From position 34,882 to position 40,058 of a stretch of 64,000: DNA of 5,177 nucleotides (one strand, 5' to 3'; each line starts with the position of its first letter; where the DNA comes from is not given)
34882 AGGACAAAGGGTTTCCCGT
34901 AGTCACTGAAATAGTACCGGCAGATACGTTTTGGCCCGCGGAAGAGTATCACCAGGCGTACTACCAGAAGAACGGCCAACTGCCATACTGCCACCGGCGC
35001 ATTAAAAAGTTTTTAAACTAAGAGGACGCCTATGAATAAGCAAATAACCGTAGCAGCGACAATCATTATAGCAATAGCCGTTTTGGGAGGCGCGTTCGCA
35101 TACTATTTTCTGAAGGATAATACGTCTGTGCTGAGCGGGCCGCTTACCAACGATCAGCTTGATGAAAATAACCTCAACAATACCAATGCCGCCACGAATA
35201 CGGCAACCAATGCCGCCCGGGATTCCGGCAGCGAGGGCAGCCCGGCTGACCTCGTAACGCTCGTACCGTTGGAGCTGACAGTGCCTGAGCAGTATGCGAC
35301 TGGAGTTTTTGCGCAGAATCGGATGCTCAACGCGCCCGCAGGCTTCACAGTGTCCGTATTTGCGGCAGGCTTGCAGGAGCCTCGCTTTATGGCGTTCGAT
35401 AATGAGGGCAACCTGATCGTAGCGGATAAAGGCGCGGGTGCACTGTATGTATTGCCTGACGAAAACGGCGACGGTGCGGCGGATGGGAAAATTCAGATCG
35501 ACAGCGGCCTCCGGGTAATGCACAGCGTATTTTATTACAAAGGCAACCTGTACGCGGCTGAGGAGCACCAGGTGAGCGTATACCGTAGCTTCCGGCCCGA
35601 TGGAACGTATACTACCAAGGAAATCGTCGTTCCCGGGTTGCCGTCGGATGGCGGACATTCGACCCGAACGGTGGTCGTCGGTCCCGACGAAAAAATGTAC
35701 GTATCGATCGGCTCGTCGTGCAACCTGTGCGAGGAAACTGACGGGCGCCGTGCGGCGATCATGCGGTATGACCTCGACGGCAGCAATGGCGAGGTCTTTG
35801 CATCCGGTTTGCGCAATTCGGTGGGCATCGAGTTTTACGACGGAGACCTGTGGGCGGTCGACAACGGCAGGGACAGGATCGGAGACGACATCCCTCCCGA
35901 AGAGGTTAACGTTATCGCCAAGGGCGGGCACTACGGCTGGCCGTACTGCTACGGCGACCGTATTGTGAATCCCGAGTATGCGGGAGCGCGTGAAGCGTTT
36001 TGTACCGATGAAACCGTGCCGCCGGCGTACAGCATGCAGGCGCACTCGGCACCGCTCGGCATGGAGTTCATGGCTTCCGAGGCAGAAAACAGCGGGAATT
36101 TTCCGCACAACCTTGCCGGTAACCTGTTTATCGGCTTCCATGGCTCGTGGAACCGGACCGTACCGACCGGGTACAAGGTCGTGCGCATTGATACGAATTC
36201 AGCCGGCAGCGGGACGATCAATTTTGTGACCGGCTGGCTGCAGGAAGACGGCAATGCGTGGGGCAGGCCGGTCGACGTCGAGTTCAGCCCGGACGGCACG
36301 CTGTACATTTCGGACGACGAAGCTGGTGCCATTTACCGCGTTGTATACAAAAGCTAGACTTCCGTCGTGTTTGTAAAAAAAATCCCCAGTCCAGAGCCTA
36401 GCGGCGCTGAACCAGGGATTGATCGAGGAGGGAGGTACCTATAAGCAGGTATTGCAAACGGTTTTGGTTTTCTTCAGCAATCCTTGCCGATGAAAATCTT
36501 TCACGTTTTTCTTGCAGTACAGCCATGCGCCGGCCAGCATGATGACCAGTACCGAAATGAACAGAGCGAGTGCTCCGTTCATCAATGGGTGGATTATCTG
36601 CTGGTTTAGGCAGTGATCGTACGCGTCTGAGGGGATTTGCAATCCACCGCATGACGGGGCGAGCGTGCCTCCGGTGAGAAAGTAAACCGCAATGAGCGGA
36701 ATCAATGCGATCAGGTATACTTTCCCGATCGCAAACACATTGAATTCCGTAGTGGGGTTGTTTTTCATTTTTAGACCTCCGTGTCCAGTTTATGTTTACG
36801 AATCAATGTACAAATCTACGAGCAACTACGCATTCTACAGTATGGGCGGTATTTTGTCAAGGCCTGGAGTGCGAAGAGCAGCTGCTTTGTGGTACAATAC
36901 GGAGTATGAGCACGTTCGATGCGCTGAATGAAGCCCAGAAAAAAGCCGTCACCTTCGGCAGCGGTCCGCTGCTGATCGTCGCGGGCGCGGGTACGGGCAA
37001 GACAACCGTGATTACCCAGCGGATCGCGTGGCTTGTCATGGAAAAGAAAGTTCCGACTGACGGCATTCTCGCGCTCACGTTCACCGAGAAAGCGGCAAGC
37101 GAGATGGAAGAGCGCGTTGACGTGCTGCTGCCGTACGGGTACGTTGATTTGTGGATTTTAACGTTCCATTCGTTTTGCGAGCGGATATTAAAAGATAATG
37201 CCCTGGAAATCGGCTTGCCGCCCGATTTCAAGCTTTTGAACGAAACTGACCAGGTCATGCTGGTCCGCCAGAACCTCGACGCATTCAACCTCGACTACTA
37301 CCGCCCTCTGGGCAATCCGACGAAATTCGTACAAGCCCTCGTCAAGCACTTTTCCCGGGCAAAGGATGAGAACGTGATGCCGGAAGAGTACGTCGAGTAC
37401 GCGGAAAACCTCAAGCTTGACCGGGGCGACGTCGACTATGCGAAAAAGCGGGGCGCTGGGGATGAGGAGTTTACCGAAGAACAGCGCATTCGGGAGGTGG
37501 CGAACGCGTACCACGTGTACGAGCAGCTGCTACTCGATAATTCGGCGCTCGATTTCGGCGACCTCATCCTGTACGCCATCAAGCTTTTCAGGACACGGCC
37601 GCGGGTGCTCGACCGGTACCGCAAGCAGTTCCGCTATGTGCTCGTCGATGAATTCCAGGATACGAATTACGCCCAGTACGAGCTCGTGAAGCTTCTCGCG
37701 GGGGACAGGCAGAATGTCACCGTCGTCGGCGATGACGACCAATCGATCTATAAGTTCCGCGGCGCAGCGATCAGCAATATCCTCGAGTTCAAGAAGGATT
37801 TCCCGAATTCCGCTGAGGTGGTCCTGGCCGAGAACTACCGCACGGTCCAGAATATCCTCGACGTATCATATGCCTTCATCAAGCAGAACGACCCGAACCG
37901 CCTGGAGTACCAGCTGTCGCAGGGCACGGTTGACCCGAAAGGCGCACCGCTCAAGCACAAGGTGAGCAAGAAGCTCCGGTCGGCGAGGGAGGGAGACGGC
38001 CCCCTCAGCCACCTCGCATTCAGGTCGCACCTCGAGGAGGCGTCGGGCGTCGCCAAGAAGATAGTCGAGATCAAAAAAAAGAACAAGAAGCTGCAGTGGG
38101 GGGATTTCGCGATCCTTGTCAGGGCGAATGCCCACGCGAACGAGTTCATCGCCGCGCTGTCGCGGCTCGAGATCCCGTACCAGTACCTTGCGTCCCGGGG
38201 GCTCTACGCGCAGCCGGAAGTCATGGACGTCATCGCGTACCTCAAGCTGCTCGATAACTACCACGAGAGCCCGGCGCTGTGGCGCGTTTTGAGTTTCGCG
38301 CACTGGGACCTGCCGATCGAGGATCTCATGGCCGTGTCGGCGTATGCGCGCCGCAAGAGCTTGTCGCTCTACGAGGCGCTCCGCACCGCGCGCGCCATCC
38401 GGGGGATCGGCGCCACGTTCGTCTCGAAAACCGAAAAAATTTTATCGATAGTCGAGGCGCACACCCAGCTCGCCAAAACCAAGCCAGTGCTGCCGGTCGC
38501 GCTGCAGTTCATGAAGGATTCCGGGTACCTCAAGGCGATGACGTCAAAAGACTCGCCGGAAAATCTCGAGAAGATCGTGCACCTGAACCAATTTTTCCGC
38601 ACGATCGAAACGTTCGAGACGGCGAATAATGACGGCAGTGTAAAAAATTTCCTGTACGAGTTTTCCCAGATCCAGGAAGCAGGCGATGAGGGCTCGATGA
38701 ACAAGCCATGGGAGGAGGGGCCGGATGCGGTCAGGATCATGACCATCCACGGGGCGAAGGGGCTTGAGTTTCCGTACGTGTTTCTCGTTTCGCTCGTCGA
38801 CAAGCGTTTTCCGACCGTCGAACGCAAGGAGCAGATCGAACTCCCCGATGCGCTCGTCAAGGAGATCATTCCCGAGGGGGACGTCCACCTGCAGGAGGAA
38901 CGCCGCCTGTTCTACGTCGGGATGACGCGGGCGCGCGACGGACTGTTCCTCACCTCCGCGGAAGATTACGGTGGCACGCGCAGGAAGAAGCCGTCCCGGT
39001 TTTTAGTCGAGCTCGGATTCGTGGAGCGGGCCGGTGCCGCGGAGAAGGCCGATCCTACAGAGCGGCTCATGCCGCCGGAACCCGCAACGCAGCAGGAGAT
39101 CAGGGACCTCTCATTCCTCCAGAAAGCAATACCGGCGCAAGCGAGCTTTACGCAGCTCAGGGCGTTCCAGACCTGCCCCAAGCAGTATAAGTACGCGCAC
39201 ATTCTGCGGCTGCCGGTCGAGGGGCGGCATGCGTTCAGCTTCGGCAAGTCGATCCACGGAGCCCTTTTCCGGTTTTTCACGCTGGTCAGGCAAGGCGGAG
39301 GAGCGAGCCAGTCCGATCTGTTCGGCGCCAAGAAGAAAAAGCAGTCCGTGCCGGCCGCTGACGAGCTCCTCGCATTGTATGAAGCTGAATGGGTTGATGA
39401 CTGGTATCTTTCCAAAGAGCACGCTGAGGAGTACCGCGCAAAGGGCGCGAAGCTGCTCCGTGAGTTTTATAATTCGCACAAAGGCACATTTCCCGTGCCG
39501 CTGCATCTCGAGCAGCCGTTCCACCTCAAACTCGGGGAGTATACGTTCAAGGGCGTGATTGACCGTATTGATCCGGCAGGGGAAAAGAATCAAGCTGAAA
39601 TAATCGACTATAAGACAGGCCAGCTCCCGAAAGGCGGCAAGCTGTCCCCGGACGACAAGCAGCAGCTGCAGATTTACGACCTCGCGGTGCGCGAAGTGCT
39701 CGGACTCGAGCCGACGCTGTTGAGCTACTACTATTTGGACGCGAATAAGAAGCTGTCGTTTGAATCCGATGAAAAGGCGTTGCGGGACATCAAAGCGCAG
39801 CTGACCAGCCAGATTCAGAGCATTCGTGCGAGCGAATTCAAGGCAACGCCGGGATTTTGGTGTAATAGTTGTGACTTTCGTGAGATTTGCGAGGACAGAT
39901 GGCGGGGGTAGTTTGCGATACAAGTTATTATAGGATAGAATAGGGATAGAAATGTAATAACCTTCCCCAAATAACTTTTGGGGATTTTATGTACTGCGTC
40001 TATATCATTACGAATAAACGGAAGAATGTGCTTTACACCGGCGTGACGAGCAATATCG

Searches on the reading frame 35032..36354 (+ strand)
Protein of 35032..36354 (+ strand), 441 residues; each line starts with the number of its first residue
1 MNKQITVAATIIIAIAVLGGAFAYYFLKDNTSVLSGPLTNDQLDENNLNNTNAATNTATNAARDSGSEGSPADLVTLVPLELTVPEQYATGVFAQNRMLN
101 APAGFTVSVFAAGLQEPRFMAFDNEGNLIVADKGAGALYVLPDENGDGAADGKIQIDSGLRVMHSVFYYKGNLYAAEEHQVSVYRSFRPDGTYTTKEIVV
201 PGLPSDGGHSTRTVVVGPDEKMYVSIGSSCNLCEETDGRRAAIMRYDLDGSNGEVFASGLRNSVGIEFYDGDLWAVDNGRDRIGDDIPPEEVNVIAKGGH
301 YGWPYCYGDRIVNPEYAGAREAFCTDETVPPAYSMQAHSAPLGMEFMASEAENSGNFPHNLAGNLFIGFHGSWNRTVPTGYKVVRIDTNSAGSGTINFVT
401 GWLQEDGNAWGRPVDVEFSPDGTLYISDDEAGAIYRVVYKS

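Call 75: search_protein_families(library=pfam, proteins=[window:35032-36354:+], max_evalue=0.0001)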
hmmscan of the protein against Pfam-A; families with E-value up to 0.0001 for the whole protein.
window:35032-36354:+ (441 aa): 3 families
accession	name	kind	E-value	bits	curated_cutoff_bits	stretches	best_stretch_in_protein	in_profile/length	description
PF07995.17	GSDH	-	2e-13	50.8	25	1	192-436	95-332/332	Glucose / Sorbosone dehydrogenase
PF23500.1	DUF7133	-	1.2e-12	48.3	27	1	98-276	8-203/385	Domain of unknown function (DUF7133)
PF22807.2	TrAA12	-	4.3e-11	42.2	30.9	0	112-307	2-233/463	TrAA12-like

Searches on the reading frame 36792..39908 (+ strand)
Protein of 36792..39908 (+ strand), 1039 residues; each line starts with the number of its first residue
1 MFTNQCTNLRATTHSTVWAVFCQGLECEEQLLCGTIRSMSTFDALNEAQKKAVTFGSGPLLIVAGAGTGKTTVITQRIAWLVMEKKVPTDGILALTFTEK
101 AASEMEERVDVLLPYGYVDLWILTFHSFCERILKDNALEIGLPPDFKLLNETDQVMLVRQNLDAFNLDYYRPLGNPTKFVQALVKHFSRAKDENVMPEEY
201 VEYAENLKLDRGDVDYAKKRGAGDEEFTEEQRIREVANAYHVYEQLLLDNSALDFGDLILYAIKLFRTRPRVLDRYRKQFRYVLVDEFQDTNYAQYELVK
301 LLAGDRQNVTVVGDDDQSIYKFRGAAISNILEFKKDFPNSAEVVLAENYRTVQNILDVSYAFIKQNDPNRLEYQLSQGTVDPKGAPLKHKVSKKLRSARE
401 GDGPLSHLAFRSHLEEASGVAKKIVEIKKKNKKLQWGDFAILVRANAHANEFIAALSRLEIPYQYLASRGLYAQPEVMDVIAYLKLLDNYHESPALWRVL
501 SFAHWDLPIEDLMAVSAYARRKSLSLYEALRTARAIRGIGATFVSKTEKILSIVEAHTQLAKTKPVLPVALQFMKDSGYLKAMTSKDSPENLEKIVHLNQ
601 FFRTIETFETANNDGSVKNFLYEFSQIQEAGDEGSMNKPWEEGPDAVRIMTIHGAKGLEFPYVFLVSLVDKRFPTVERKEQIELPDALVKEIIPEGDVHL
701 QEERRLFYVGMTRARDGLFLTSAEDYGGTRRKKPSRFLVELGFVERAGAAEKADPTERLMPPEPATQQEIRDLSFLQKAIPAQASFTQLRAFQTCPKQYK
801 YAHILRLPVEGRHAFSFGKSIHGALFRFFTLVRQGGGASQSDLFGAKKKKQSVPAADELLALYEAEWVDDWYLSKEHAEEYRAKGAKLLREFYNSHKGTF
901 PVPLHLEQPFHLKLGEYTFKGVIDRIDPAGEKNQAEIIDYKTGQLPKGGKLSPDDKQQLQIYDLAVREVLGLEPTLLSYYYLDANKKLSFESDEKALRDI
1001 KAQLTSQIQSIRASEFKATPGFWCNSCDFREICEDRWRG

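Call 75: search_protein_families(library=pfam, proteins=[window:36792-39908:+], max_evalue=0.0001)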
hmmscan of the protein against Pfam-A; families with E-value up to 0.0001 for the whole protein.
window:36792-39908:+ (1039 aa): 7 families
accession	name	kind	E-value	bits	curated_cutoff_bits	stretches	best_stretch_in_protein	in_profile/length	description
PF00580.27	UvrD-helicase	-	2.3e-83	280.4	23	1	45-338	1-271/271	UvrD/REP helicase N-terminal domain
PF13361.12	UvrD_C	-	5.5e-52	177.8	25.6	1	343-724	1-349/350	UvrD-like helicase C-terminal domain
PF12705.13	PDDEXK_1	-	6.4e-34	118.4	22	1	784-1034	2-247/247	PD-(D/E)XK nuclease superfamily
PF13245.12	AAA_19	-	6.1e-25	88.4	25.1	1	49-323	1-134/134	AAA domain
PF13538.12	UvrD_C_2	-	2e-11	44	27.4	0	647-667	2-22/52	UvrD-like helicase C-terminal domain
PF13604.12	AAA_30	-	1.8e-06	28.3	27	0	45-110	2-67/191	AAA domain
PF01443.25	Viral_helicase1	-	8.5e-05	22.9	21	0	647-719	177-225/228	Viral superfamily 1 RNA helicase core domain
